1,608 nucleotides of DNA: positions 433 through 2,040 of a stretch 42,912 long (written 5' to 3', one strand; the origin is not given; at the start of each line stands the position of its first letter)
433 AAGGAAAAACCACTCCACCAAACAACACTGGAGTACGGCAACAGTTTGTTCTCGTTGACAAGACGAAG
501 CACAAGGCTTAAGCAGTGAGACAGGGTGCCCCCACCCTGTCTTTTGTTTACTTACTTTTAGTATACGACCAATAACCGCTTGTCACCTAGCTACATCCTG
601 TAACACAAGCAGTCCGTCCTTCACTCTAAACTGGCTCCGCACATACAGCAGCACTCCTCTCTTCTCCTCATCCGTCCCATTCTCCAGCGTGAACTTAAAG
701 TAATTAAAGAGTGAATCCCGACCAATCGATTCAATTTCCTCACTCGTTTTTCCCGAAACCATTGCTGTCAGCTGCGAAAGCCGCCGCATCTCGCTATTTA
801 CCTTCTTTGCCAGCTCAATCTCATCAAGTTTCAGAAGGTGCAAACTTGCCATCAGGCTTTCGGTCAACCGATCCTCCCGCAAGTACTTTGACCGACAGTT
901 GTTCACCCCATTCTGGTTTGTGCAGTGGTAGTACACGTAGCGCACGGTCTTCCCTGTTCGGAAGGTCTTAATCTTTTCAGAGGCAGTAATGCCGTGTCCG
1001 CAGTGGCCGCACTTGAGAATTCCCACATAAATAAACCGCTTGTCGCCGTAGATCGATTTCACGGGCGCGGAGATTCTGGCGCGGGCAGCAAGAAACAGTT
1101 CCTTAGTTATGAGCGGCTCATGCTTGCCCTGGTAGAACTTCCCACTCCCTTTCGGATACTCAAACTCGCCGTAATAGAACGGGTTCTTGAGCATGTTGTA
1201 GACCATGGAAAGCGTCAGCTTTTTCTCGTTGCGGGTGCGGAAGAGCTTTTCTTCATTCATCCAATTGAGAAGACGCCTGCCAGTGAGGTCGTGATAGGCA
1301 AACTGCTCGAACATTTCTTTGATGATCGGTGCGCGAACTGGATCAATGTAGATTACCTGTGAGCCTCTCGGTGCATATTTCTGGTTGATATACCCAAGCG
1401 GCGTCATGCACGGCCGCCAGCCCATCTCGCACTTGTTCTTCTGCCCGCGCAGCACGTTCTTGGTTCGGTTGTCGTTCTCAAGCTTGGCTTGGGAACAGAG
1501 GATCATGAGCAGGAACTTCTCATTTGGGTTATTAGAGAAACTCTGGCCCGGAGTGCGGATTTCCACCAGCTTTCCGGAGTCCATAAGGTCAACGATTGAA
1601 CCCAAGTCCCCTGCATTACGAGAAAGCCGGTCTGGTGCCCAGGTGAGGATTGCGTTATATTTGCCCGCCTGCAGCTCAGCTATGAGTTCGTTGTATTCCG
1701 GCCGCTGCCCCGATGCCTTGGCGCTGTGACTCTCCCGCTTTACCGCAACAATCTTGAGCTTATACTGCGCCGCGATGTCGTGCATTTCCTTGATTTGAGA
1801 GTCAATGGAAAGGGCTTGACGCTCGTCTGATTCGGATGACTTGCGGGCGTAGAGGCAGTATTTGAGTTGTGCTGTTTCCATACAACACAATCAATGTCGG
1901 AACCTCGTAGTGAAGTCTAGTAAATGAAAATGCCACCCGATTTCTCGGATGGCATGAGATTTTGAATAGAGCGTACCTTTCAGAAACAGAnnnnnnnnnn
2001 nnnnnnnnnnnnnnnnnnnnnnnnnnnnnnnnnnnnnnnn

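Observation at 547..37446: Two paralogous serine-recombinase modules in tandem form one 37 kb island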

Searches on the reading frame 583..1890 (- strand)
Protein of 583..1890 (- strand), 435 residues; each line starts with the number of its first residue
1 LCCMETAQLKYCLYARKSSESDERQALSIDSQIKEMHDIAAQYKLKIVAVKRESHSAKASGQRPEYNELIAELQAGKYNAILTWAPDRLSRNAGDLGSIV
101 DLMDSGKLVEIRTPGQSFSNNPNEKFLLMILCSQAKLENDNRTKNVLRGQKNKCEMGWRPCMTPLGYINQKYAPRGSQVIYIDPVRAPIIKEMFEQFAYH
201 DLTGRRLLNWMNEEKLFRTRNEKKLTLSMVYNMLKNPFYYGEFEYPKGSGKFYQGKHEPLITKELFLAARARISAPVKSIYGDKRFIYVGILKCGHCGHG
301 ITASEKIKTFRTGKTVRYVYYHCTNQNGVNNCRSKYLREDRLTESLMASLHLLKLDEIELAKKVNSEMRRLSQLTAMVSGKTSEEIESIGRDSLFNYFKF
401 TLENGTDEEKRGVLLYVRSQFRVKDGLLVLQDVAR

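Call 4: search_protein_families(library=pfam, proteins=[window:583-1890:-], max_evalue=0.01)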
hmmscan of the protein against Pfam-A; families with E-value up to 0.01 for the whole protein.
window:583-1890:- (435 aa): 4 families
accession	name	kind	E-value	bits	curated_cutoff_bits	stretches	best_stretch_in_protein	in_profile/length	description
PF00239.26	Resolvase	-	7.4e-19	68.7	23.3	1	13-157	3-143/145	Resolvase, N terminal domain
PF07508.19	Recombinase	-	3.5e-16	59.7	21.1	1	184-274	1-100/102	Recombinase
PF13408.12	Zn_ribbon_recom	-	1.4e-08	35.4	25.3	1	290-348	4-55/58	Recombinase zinc beta ribbon domain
PF04606.18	Ogr_Delta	-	0.006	16.9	26.3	0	293-336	1-37/47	Ogr/Delta-like zinc finger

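Call 20: find_encoding_contigs(protein=window:583-1878:-, flank=10000, max_places=10)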
Protein window:583-1878:- (431 aa): no gene with exactly this product is on record in the collection.

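Call 82: find_homologous_proteins(query=window:583-1890:-, max_evalue=1e-120)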
Query window:583-1890:- (435 aa): 4172 proteins with E <= 1e-120 among 8000 candidates; the best 120 are listed.
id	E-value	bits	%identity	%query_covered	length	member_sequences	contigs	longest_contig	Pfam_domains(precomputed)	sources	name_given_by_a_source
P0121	8.8e-279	942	95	99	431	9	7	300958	PF07508.20,PF00239.27,PF13408.13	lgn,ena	-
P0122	5.8e-222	755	82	91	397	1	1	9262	PF07508.20,PF00239.27,PF13408.13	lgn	-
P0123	4.1e-188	644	68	98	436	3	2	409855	PF07508.20,PF00239.27,PF13408.13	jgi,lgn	jgi:DNA invertase Pin-like site-specific DNA recombinase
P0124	3.8e-172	591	60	98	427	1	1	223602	PF07508.20,PF00239.27,PF13408.13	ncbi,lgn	ncbi:hypothetical protein BH11PAT4_BH11PAT4_1090 [soil metagenome]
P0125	4.1e-170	584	59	99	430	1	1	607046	PF07508.20,PF00239.27,PF13408.13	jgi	jgi:site-specific DNA recombinase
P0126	1.4e-167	576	59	97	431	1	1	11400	PF07508.20,PF00239.27,PF13408.13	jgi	jgi:DNA invertase Pin-like site-specific DNA recombinase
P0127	1.2e-166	573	59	96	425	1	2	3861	PF07508.20,PF00239.27,PF13408.13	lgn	-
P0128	6.3e-161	554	56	98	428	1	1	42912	PF07508.20,PF00239.27,PF13408.13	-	-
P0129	4.0e-159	548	87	61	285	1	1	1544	PF07508.20,PF13408.13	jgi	jgi:hypothetical protein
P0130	4.4e-151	522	56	97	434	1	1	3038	PF07508.20,PF00239.27,PF13408.13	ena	-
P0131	8.5e-149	514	55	97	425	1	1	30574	PF07508.20,PF00239.27,PF13408.13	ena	-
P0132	2.5e-148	512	56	97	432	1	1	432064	PF07508.20,PF00239.27,PF13408.13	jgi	jgi:site-specific DNA recombinase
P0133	6.7e-145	501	54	96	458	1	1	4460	PF07508.20,PF00239.27,PF13408.13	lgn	-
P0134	3.6e-144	499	54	97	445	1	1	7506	PF07508.20,PF00239.27,PF13408.13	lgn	-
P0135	4.3e-144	499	56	97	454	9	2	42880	PF07508.20,PF00239.27,PF13408.13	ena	-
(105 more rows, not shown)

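Call 83: find_encoding_contigs(protein=P0121, flank=10000, max_places=10)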
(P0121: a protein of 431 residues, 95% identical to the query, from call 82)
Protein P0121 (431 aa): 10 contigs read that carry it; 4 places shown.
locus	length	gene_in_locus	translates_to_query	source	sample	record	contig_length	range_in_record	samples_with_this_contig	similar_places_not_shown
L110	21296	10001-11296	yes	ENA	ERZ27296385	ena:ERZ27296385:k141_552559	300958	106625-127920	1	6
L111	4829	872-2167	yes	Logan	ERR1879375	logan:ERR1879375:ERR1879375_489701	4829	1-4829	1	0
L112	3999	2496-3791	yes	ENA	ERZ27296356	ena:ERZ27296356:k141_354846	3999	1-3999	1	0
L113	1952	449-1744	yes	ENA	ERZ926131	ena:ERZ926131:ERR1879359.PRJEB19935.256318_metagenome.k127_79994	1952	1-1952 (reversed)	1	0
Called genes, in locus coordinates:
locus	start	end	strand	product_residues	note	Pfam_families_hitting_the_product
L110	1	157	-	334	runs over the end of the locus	-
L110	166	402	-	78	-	-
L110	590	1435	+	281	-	PF01551:Peptidase_M23 (weak)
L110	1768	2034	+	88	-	PF02583:Trns_repr_metal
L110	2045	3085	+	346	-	PF02683:DsbD_TM, PF13386:DsbD_2, PF13473:Cupredoxin_1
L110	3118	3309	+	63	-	PF00403:HMA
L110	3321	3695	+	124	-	PF03713:DUF305, PF13628:DUF4142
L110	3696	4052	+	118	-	PF13473:Cupredoxin_1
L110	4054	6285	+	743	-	PF00403:HMA, PF00122:E1-E2_ATPase, PF00702:Hydrolase, PF08282:Hydrolase_3 (weak)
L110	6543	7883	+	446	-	PF02195:ParB_N, PF01555:N6_N4_Mtase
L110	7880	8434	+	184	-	-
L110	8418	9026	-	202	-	-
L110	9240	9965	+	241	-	-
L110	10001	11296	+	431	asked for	PF00239:Resolvase, PF07508:Recombinase, PF13408:Zn_ribbon_recom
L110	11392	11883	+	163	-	PF13274:SocA_Panacea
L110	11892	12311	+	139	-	-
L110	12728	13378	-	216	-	PF12697:Abhydrolase_6 (faint)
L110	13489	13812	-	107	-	PF00471:Ribosomal_L33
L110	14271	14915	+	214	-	-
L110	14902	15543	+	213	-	-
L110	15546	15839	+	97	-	-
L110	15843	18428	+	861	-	PF00437:T2SSE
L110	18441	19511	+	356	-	PF00437:T2SSE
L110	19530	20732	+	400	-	PF28597:T2SSF_N (weak), PF00482:T2SSF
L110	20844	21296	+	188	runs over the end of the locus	PF07963:N_methyl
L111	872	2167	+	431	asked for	PF00239:Resolvase, PF07508:Recombinase, PF13408:Zn_ribbon_recom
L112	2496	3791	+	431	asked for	PF00239:Resolvase, PF07508:Recombinase, PF13408:Zn_ribbon_recom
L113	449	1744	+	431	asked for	PF00239:Resolvase, PF07508:Recombinase, PF13408:Zn_ribbon_recom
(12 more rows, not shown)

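Call 90: find_encoding_contigs(protein=P0125, flank=10000, max_places=3)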
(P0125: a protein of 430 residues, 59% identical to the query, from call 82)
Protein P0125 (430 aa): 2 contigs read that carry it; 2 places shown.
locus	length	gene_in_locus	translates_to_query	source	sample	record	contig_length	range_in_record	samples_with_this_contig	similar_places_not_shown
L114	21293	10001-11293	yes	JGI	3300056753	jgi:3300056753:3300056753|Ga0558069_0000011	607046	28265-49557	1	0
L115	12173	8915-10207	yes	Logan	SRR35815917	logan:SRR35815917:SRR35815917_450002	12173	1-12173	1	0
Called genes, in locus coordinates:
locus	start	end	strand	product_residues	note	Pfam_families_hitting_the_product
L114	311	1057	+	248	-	PF02195:ParB_N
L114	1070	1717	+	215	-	PF01555:N6_N4_Mtase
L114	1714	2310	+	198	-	-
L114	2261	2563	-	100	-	PF09851:SHOCT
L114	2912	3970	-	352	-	PF00145:DNA_methylase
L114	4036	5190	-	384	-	PF10544:T5orf172, PF13455:MUG113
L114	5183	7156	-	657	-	PF00270:DEAD (weak)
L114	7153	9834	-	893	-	PF20464:MmeI_N, PF20465:MmeI_hel, PF20473:MmeI_Mtase, PF07669:Eco57I, PF20466:MmeI_TRD, PF20467:MmeI_C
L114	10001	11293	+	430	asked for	PF00239:Resolvase, PF07508:Recombinase, PF13408:Zn_ribbon_recom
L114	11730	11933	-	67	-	-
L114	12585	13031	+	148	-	PF07508:Recombinase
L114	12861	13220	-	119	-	-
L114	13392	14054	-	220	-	PF02811:PHP, PF13263:PHP_C (weak)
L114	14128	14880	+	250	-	PF00557:Peptidase_M24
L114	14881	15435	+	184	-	-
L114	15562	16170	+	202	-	-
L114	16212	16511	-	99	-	-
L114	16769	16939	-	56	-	-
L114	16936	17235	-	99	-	-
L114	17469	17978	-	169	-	-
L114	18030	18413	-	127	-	-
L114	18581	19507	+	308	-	-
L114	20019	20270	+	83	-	-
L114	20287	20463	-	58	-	-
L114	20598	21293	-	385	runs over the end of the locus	-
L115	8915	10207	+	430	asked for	PF00239:Resolvase, PF07508:Recombinase, PF13408:Zn_ribbon_recom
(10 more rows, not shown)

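Call 91: find_encoding_contigs(protein=P0124, flank=10000, max_places=3)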
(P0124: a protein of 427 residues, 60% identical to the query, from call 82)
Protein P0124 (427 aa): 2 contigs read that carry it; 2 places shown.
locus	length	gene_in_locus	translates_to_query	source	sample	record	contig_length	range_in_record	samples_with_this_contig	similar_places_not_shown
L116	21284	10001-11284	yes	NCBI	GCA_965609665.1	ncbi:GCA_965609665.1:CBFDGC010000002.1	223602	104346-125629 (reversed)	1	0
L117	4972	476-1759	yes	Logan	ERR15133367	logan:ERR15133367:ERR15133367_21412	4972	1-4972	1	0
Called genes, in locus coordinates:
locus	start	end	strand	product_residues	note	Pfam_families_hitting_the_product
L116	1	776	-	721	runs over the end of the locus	PF00137:ATP-synt_C (weak)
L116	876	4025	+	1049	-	PF22842:Pel9A-like_beta_helix, PF13229:Beta_helix, PF17161:DUF5123 (faint)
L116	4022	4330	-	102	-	-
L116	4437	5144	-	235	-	PF00293:NUDIX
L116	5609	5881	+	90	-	PF02583:Trns_repr_metal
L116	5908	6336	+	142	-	PF03713:DUF305, PF13628:DUF4142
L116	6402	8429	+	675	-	PF00122:E1-E2_ATPase, PF00702:Hydrolase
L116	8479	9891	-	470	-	-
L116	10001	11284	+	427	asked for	PF00239:Resolvase, PF07508:Recombinase, PF13408:Zn_ribbon_recom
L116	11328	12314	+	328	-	PF03773:ArsP_1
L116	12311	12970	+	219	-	PF21537:DUF1980_C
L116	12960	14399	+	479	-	PF13205:Big_5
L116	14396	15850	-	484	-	PF00291:PALP, PF00581:Rhodanese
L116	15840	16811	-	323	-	PF01656:CbiA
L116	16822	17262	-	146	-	PF01475:FUR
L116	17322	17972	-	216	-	-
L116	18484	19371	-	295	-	PF00480:ROK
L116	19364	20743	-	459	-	PF02878:PGM_PMM_I, PF02879:PGM_PMM_II, PF02880:PGM_PMM_III, PF00408:PGM_PMM_IV (weak)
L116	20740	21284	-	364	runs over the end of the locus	PF00483:NTP_transferase, PF22640:ManC_GMP_beta-helix (weak)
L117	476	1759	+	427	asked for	PF00239:Resolvase, PF07508:Recombinase, PF13408:Zn_ribbon_recom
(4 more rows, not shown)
